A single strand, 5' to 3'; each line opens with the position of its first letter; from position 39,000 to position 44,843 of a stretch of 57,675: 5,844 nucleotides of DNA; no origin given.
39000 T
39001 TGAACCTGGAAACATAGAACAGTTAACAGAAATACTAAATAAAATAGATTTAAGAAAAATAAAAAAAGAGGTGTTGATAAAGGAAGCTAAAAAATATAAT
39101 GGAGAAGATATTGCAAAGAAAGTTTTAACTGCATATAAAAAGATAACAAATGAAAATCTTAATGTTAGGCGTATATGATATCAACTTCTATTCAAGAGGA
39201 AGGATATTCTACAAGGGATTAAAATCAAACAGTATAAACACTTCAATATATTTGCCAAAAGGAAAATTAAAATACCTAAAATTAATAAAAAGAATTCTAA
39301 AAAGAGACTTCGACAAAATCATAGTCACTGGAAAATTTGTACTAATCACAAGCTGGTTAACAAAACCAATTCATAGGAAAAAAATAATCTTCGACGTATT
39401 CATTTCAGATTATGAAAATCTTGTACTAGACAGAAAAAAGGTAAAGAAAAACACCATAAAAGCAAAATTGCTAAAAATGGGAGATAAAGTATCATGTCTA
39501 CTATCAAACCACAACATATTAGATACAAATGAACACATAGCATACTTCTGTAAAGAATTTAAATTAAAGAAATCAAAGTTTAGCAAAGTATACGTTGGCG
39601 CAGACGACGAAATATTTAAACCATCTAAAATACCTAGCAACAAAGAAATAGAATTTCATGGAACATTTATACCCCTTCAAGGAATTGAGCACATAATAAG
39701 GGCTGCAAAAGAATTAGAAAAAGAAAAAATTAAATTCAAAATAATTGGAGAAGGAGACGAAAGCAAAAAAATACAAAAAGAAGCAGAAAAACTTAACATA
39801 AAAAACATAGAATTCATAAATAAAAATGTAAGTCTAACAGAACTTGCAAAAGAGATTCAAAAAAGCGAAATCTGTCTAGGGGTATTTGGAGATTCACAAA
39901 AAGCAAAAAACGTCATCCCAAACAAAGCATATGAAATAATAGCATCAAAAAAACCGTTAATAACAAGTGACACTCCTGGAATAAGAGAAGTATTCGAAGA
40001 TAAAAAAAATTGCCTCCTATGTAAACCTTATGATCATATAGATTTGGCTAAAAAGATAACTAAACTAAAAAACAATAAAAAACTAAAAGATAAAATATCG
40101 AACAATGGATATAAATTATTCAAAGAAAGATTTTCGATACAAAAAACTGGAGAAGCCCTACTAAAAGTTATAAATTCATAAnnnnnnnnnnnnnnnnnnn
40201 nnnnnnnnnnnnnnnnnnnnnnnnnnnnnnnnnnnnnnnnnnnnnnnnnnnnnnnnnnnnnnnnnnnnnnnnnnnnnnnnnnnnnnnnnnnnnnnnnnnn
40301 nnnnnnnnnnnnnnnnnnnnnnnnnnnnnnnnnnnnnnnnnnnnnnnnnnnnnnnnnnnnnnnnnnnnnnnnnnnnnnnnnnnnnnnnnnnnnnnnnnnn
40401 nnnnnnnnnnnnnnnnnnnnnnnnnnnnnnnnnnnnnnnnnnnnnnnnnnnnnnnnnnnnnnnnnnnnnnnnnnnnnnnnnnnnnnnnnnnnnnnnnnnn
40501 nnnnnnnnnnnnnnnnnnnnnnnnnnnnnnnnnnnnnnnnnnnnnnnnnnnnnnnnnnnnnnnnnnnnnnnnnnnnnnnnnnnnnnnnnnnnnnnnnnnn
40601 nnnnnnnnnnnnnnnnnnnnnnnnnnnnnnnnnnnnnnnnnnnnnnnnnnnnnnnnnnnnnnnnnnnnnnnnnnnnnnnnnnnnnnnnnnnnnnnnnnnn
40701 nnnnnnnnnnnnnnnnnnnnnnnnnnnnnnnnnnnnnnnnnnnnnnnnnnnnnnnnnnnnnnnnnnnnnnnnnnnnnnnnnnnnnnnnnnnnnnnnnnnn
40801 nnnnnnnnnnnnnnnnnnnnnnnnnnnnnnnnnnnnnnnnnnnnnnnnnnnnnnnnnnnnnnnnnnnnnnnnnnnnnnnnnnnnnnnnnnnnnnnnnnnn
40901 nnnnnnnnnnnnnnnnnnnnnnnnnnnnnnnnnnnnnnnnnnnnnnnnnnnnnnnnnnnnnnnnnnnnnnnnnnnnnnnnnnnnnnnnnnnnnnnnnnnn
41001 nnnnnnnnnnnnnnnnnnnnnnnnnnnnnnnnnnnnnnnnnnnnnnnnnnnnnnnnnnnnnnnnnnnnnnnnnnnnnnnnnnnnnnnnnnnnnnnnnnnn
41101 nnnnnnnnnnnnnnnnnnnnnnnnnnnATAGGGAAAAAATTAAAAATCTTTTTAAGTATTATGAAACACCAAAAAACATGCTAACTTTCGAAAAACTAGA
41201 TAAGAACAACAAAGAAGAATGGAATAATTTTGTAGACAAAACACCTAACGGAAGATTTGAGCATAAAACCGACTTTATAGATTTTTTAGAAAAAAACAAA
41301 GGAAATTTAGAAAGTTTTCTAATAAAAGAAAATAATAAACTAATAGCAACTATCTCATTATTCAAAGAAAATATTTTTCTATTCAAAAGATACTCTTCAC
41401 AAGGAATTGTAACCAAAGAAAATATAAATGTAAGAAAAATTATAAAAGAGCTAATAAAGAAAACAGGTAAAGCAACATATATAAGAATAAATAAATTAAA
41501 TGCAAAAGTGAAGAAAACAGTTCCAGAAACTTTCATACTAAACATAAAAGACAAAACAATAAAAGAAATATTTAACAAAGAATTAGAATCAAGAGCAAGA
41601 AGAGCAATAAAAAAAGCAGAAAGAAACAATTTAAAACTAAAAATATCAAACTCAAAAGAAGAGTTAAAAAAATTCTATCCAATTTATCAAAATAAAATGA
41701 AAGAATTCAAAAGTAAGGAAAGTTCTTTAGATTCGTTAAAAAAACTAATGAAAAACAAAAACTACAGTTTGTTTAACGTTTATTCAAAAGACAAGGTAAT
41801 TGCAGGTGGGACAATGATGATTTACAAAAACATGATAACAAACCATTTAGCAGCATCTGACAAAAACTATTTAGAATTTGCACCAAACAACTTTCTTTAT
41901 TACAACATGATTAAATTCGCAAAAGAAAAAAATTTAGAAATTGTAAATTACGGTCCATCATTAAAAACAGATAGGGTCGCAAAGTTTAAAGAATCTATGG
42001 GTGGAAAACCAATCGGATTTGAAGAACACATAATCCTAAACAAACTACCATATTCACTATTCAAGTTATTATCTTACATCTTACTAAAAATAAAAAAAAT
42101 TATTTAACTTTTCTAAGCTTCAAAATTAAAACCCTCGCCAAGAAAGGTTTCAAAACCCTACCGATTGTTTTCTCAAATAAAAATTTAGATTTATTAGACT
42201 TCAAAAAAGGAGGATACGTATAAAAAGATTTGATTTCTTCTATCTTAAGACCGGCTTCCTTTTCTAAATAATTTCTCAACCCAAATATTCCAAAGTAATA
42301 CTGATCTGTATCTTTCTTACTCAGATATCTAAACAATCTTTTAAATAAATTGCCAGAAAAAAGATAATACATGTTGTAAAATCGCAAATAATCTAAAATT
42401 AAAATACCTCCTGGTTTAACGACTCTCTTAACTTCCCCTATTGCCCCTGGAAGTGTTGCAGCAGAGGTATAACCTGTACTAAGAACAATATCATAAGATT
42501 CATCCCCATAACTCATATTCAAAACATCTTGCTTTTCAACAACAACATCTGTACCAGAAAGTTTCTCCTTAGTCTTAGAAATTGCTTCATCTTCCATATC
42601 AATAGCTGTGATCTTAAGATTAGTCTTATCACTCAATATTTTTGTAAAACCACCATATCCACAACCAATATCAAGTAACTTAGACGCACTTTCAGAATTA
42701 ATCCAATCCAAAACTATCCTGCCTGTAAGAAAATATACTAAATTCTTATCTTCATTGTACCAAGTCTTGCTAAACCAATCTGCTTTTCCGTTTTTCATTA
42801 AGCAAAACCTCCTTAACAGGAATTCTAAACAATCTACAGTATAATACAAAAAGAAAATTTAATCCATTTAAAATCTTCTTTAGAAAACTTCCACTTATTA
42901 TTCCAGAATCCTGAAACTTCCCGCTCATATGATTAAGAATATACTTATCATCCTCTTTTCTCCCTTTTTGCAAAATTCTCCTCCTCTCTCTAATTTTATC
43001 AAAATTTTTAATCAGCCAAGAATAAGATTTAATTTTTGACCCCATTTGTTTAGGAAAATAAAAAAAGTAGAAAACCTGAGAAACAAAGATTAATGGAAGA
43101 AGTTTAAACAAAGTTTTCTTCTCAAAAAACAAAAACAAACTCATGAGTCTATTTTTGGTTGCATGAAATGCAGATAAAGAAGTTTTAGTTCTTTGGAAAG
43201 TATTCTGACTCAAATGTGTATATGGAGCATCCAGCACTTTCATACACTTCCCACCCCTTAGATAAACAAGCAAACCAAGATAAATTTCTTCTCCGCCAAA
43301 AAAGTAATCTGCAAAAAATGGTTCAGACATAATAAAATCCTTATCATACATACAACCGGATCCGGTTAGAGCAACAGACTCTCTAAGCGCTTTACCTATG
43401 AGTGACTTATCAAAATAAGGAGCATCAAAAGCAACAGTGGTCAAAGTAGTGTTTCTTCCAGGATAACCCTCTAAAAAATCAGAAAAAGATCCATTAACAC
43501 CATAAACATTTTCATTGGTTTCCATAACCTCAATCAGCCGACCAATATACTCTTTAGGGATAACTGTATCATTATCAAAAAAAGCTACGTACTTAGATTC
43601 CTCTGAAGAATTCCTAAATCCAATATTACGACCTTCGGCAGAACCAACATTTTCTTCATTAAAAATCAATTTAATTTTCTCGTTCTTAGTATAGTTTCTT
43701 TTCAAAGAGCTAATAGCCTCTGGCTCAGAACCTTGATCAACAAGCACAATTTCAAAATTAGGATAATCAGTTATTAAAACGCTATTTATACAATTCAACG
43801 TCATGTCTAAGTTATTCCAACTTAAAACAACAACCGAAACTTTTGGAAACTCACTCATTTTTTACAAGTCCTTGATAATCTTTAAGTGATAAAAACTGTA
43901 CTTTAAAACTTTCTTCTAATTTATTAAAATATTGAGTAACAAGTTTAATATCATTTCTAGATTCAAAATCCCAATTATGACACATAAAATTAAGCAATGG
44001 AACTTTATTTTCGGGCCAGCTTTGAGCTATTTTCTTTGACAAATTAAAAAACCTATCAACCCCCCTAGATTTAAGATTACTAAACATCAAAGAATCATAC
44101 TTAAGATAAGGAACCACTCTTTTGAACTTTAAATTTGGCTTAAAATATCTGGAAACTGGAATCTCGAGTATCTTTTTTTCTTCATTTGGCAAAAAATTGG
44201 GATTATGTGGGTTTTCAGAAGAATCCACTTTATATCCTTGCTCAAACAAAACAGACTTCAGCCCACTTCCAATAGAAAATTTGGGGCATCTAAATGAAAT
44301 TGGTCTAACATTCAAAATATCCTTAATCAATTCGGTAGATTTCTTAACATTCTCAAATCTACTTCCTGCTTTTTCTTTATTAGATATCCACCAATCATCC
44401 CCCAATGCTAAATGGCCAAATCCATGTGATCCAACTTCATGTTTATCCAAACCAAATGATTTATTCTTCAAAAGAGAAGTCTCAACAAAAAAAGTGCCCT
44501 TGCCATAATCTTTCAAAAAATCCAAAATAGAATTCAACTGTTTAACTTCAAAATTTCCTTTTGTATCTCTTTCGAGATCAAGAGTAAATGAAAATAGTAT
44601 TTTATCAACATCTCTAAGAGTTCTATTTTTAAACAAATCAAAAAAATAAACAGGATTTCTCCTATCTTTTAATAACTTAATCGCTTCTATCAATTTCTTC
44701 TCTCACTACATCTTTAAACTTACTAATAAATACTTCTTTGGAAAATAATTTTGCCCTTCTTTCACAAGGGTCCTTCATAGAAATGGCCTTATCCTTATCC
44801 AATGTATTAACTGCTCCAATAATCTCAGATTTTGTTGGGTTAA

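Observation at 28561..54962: AglB N-glycosylation locus with built-in phosphonate biosynthesis: candidate phosphono-N-glycan system in a DPANN archaeon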

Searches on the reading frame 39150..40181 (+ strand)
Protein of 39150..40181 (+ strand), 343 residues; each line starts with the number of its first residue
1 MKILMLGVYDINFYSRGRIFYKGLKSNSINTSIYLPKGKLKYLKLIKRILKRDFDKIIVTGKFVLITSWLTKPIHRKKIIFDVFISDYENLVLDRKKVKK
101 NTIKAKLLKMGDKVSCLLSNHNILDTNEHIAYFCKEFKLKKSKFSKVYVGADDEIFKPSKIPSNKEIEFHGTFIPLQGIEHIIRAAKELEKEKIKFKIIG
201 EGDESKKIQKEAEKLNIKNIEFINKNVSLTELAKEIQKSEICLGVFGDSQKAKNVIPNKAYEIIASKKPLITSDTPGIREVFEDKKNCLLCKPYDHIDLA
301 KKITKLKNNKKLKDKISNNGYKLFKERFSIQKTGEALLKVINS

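Call 3: search_protein_families(library=pfam, proteins=[window:39150-40181:+], max_evalue=0.001)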
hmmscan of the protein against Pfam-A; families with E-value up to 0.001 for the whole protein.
window:39150-40181:+ (343 aa): 3 families
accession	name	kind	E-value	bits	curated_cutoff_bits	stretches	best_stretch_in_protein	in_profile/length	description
PF00534.26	Glycos_transf_1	-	9e-25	87.6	26.4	1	153-322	3-171/172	Glycosyl transferases group 1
PF13692.12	Glyco_trans_1_4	-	2.9e-17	63.7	27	1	167-308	4-141/142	Glycosyl transferases group 1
PF13524.12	Glyco_trans_1_2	-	1.6e-12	48.1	25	1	181-338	4-143/144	Glycosyl transferase-like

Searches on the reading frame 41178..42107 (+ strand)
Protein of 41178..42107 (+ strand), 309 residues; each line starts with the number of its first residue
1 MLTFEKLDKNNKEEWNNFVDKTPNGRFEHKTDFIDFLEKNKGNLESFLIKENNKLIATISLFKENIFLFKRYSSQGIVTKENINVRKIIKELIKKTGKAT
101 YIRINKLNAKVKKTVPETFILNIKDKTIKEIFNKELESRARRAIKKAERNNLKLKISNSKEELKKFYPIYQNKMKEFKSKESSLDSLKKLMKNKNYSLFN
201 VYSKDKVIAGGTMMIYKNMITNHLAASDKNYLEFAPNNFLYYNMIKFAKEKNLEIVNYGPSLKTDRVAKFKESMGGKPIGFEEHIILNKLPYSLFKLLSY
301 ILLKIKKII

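Call 4: search_protein_families(library=pfam, proteins=[window:41178-42107:+], max_evalue=0.001)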
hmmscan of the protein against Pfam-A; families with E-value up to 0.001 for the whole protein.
window:41178-42107:+ (309 aa): 2 families
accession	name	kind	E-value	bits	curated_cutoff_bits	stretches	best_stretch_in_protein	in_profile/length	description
PF02388.22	FemAB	-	3e-10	39.9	24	1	172-276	276-380/406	FemAB family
PF13480.13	Acetyltransf_6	-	5.1e-08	33.6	22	1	139-260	6-136/143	Acetyltransferase (GNAT) domain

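Call 7: search_protein_families(library=ncbifam, proteins=[window:41178-42107:+], max_evalue=0.001)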
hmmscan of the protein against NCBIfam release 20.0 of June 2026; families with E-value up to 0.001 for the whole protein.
window:41178-42107:+ (309 aa): 2 families
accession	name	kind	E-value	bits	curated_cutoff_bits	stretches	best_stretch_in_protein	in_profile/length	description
TIGR03019.1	pepcterm_femAB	equivalog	9.4e-16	57.8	260.35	1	14-279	2-279/330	FemAB family XrtA/PEP-CTERM system-associated protein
NF047883.1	UAcmpLyAlTFemX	equivalog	6.2e-06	25.7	500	0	135-260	166-294/337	UDP-N-acetylmuramoylpentapeptide-lysine N(6)-alanyltransferase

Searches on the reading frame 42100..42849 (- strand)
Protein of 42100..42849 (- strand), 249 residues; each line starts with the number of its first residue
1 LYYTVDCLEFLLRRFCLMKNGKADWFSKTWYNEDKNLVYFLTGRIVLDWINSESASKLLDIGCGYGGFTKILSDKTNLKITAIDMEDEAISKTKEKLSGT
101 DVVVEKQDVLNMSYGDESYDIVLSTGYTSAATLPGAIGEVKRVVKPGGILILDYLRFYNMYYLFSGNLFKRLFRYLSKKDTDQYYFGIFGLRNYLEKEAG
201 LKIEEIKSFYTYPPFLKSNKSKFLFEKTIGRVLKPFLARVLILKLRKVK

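Call 4: search_protein_families(library=pfam, proteins=[window:42100-42849:-], max_evalue=0.001)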
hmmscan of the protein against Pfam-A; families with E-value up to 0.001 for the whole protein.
window:42100-42849:- (249 aa): 14 families
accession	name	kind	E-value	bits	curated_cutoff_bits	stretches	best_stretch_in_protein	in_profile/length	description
PF13847.12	Methyltransf_31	-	2.3e-17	63.5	27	1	53-156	2-113/145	Methyltransferase domain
PF13649.12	Methyltransf_25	-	1.3e-16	61.5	27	1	59-148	2-97/97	Methyltransferase domain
PF08241.18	Methyltransf_11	-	1.9e-16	60.9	21.2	1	59-152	1-95/95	Methyltransferase domain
PF08242.18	Methyltransf_12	-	1.6e-11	45.2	30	1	59-150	1-98/98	Methyltransferase domain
PF13489.12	Methyltransf_23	-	8.5e-10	39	27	1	53-205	21-163/164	Methyltransferase domain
PF05401.17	NodS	-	8.6e-08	32.7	24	1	53-148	42-140/201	Nodulation protein S (NodS)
PF01209.24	Ubie_methyltran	-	3e-07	30.5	20.1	1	46-152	39-152/233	ubiE/COQ5 methyltransferase family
PF05175.20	MTS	-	1.1e-06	28.8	23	1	44-124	21-104/170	Methyltransferase small domain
PF07021.18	MetW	-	1.5e-06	28.4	21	1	45-137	6-94/193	Methionine biosynthesis protein MetW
PF02353.26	CMAS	-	2.5e-06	27.5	27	1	45-154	53-166/273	Mycolic acid cyclopropane synthetase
PF03848.20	TehB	-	3.7e-06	26.9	20.4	1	46-149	22-129/193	Tellurite resistance protein TehB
PF01728.25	FtsJ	-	4.2e-05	24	24.1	1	55-124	22-97/181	FtsJ-like methyltransferase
PF00398.26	RrnaAD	-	8.8e-05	22.2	24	1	47-139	23-113/263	Ribosomal RNA adenine dimethylase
PF13679.12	Methyltransf_32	-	0.00046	20.6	27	1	49-97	20-73/143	Methyltransferase domain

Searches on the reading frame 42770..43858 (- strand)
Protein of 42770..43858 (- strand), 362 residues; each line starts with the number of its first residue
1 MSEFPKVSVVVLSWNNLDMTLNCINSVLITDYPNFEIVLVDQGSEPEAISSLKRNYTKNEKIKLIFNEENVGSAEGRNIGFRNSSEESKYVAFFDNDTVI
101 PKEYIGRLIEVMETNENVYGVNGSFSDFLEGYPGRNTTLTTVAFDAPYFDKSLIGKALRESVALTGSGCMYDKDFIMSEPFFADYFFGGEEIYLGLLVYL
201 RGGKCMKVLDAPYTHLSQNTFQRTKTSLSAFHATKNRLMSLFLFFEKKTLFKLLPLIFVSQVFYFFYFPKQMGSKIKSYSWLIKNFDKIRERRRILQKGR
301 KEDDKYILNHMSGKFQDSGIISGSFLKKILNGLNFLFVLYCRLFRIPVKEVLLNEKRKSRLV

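Call 4: search_protein_families(library=pfam, proteins=[window:42770-43858:-], max_evalue=0.001)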
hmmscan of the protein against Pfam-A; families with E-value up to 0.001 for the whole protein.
window:42770-43858:- (362 aa): 3 families
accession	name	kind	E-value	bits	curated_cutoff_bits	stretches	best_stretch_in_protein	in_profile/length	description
PF00535.33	Glycos_transf_2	-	7.6e-24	85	23.3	1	8-173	1-161/168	Glycosyl transferase family 2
PF13641.12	Glyco_tranf_2_3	-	5e-13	50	27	1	5-221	1-217/230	Glycosyltransferase like family 2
PF10111.15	Glyco_tranf_2_2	-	0.00019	21.5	27.3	1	29-110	22-104/276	Glycosyltransferase like family 2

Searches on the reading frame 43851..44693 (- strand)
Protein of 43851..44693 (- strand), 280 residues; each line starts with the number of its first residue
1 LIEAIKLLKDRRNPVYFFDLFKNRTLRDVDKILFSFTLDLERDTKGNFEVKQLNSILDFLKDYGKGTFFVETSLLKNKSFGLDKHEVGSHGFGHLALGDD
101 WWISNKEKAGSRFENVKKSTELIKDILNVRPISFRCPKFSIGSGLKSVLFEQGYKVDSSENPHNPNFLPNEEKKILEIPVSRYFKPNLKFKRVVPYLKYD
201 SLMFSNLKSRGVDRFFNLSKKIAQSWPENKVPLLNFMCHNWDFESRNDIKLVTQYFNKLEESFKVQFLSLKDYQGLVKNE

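Call 4: search_protein_families(library=pfam, proteins=[window:43851-44693:-], max_evalue=0.001)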
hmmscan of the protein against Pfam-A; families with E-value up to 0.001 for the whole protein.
window:43851-44693:- (280 aa): 1 family
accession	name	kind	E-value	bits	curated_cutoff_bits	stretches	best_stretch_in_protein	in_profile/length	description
PF01522.26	Polysacc_deac_1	-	8.6e-05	22.9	23.1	1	54-155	22-122/124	Polysaccharide deacetylase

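Call 7: search_protein_families(library=ncbifam, proteins=[window:43851-44693:-], max_evalue=0.001)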
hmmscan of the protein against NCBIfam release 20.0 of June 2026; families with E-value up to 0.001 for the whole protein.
window:43851-44693:- (280 aa): 2 families
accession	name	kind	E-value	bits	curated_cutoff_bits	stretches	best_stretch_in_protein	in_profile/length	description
TIGR03006.1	pepcterm_polyde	equivalog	4e-07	29.4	276.2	1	53-163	36-148/272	XrtA system polysaccharide deacetylase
TIGR02764.1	spore_ybaN_pdaB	equivalog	0.0007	19.4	237.4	0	50-156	18-123/191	polysaccharide deacetylase family sporulation protein PdaB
